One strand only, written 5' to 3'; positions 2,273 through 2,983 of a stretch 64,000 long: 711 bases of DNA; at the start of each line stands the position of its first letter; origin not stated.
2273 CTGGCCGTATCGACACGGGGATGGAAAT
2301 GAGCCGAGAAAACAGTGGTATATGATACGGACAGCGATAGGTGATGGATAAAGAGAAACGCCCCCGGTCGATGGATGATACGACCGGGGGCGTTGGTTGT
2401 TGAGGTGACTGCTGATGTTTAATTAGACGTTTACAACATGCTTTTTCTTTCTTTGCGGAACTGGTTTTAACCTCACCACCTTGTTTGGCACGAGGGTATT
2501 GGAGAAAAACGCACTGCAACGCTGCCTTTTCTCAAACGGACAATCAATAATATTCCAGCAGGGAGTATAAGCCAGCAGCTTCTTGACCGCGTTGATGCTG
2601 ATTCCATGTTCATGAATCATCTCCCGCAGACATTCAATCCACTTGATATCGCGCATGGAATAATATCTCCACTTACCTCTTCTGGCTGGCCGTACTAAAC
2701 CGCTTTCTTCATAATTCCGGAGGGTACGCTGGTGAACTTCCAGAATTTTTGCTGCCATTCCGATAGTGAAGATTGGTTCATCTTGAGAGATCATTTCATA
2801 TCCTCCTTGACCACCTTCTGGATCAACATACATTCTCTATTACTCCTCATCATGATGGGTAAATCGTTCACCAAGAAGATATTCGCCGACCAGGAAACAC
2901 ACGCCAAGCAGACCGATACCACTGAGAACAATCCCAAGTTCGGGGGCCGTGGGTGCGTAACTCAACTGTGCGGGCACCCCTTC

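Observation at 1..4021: Two NrfD-like membrane proteins are each followed by a Cys-rich MerR/HspR-type regulator, with no Fe-S partner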

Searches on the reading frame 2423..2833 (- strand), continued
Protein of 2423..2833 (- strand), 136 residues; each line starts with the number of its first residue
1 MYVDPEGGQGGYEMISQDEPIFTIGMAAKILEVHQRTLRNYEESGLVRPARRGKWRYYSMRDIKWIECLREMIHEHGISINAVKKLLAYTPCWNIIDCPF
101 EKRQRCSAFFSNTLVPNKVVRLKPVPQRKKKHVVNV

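Call 50: search_protein_families(library=pfam, proteins=[P0314, P0323, P0388, P0343, P0244, P0250, P0359, P0380], max_evalue=0.01)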
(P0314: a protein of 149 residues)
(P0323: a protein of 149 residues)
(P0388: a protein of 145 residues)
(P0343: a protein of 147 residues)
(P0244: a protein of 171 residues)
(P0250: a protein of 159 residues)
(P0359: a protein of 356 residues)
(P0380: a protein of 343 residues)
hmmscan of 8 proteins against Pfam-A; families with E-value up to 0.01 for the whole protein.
P0314 (149 aa): 3 families
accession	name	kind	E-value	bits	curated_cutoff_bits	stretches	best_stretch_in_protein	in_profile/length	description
PF13411.12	MerR_1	-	5.8e-18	65.2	21.6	1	15-81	2-67/69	MerR HTH family regulatory protein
PF00376.29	MerR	-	2.7e-09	37.1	28.2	1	16-47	2-34/38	MerR family regulatory protein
PF12728.13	HTH_17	-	0.0014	19.2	27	0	19-57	7-44/51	Helix-turn-helix domain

P0323 (149 aa): 3 families
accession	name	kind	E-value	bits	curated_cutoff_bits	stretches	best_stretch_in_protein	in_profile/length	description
PF13411.12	MerR_1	-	1.6e-15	57.4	21.6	1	13-78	1-65/69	MerR HTH family regulatory protein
PF00376.29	MerR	-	2.3e-09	37.3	28.2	1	14-50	1-38/38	MerR family regulatory protein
PF12728.13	HTH_17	-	1.6e-06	28.7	27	1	13-58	2-46/51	Helix-turn-helix domain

P0388 (145 aa): 2 families
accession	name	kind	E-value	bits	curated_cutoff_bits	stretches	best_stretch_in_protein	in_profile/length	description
PF13411.12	MerR_1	-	1.3e-15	57.7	21.6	1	11-78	1-67/69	MerR HTH family regulatory protein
PF00376.29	MerR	-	5.7e-08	32.9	28.2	1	13-48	2-38/38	MerR family regulatory protein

P0343 (147 aa): 4 families
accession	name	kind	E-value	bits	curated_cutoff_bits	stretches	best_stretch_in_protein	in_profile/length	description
PF13411.12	MerR_1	-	1.4e-18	67.2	21.6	1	14-81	1-67/69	MerR HTH family regulatory protein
PF00376.29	MerR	-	1.2e-12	47.8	28.2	1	15-51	1-38/38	MerR family regulatory protein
PF12728.13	HTH_17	-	0.0011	19.6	27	1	13-59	1-46/51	Helix-turn-helix domain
PF13591.12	MerR_2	-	0.0021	18.2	29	1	15-79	2-65/84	MerR HTH family regulatory protein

P0244 (171 aa): 4 families
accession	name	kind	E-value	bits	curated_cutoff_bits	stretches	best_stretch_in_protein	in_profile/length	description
PF13411.12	MerR_1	-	6.1e-18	65.1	21.6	1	10-76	1-67/69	MerR HTH family regulatory protein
PF00376.29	MerR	-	5.7e-11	42.5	28.2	1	12-46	2-38/38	MerR family regulatory protein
PF12728.13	HTH_17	-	1.8e-05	25.4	27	1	15-51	7-43/51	Helix-turn-helix domain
PF13591.12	MerR_2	-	0.0051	17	29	0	18-77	9-68/84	MerR HTH family regulatory protein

P0250 (159 aa): 3 families
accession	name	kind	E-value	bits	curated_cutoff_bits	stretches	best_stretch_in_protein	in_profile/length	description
PF13411.12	MerR_1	-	4.9e-13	49.4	21.6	1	12-78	1-67/69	MerR HTH family regulatory protein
PF00376.29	MerR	-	1.4e-09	38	28.2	1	14-48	2-38/38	MerR family regulatory protein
PF12728.13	HTH_17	-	0.0024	18.5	27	1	17-53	7-43/51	Helix-turn-helix domain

P0359 (356 aa): 4 families
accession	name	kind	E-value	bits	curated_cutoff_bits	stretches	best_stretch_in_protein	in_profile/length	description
PF00072.30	Response_reg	-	7.1e-22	78.1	30.2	1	6-116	1-110/111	Response regulator receiver domain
PF13411.12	MerR_1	-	5.6e-14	52.4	21.6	1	228-295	1-66/69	MerR HTH family regulatory protein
PF00376.29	MerR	-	2.4e-07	30.9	28.2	1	230-266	2-38/38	MerR family regulatory protein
PF13591.12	MerR_2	-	0.0022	18.2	29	1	233-296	6-67/84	MerR HTH family regulatory protein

P0380 (343 aa): 3 families
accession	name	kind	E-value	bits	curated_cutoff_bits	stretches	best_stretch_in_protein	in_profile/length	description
PF00072.30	Response_reg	-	6.6e-23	81.4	30.2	1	6-117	1-110/111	Response regulator receiver domain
PF13411.12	MerR_1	-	5.3e-15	55.7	21.6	1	208-274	3-67/69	MerR HTH family regulatory protein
PF00376.29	MerR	-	1.6e-07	31.4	28.2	1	211-244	5-38/38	MerR family regulatory protein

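Call 53: find_encoding_contigs(protein=P0244, flank=6000, max_places=3)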
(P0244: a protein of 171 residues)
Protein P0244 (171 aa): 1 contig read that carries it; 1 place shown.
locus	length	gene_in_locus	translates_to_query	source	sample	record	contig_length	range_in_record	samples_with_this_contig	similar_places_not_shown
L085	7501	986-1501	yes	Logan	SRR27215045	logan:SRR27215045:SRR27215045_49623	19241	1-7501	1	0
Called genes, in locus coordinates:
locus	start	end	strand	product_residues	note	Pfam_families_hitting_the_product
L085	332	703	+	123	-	-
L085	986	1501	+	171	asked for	PF00376:MerR, PF12728:HTH_17 (faint), PF13411:MerR_1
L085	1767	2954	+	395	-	PF03916:NrfD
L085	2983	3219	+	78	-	-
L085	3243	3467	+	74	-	-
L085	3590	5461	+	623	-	PF06480:FtsH_ext (faint), PF06068:TIP49 (weak), PF00004:AAA, PF17862:AAA_lid_3, PF01434:Peptidase_M41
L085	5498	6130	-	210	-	PF03567:Sulfotransfer_2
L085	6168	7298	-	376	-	PF13439:Glyco_transf_4, PF13579:Glyco_trans_4_4, PF20706:GT4-conflict (faint), PF00534:Glycos_transf_1, PF13692:Glyco_trans_1_4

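Call 54: find_encoding_contigs(protein=P0248, flank=6000, max_places=3)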
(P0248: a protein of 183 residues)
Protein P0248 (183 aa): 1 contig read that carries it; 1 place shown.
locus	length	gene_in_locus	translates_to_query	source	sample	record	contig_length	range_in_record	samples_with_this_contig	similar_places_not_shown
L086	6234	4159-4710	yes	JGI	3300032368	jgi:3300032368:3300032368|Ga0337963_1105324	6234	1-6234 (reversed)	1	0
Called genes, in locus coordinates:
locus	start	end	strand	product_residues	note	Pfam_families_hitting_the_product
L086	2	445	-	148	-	?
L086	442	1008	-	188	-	PF02417:Chromate_transp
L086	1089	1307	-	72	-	-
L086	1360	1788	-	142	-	PF00034:Cytochrom_C, PF13442:Cytochrome_CBB3 (weak)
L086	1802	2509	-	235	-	PF13489:Methyltransf_23, PF13847:Methyltransf_31, PF08241:Methyltransf_11, PF08242:Methyltransf_12, PF13649:Methyltransf_25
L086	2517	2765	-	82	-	PF07615:Ykof, PF01910:Thiamine_BP (weak)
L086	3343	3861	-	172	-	PF09719:C_GCAxxG_C_C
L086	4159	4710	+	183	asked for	PF13411:MerR_1, PF00376:MerR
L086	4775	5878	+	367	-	PF02633:Creatininase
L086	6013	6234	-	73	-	?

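Call 91: find_encoding_contigs(protein=P0250, flank=6000, max_places=2)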
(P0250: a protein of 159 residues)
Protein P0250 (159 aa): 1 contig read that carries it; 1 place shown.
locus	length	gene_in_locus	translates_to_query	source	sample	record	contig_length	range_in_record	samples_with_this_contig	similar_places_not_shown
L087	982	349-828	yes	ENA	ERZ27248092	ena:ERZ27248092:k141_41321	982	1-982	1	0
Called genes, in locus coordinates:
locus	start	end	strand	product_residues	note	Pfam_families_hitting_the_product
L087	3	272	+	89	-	?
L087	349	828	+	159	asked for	PF00376:MerR, PF13411:MerR_1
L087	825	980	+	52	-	?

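Call 92: find_encoding_contigs(protein=P0249, flank=6000, max_places=2)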
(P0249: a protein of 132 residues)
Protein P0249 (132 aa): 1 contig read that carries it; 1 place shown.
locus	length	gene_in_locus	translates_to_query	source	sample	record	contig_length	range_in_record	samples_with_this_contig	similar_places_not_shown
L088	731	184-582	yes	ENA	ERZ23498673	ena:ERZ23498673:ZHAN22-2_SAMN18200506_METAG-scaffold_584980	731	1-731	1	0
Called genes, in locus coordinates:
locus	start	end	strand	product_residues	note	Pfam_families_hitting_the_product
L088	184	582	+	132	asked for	PF13411:MerR_1, PF00376:MerR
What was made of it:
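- Tried and rejected: Contexts of more distant CW-MerR representatives were often on contigs too short to be informative (calls 91, 92).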

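Call 93: find_encoding_contigs(protein=P0255, flank=6000, max_places=2)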
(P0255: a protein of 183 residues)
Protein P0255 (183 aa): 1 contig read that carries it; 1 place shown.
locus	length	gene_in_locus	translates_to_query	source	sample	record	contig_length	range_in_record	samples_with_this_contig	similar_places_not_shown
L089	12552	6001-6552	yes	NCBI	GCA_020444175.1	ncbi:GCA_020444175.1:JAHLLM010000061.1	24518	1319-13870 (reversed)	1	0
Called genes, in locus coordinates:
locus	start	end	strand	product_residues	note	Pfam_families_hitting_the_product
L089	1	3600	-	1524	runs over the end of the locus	PF20148:DUF6531, PF25023:TEN_YD-shell, PF05593:RHS_repeat, PF25023:TEN_YD-shell (weak), PF03527:RHS, PF25023:TEN_YD-shell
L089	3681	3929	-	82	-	PF12826:HHH_2 (faint), PF14520:HHH_5 (faint), PF14716:HHH_8 (faint), PF12836:HHH_3, PF00633:HHH (weak), PF03934:T2SSK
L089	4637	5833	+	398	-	PF03916:NrfD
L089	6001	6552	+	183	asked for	PF00376:MerR, PF13411:MerR_1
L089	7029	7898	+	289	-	PF00483:NTP_transferase, PF12804:NTP_transf_3 (weak)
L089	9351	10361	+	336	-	PF00106:adh_short, PF01073:3Beta_HSD, PF01370:Epimerase, PF02719:Polysacc_synt_2, PF04321:RmlD_sub_bind, PF08659:KR, PF13460:NAD_binding_10 (weak), PF16363:GDP_Man_Dehyd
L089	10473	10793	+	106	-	PF13560:HTH_31, PF01381:HTH_3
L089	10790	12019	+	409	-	PF13657:Couple_hipA, PF07804:HipA_C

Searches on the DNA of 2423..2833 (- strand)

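Call 95: search_rna_families(source=L089, start=4100, end=4700, threshold=evalue, max_evalue=1)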
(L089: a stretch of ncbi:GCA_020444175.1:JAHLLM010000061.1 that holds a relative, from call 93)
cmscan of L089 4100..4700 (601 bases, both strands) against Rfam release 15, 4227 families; matches with E-value up to 1: 0.
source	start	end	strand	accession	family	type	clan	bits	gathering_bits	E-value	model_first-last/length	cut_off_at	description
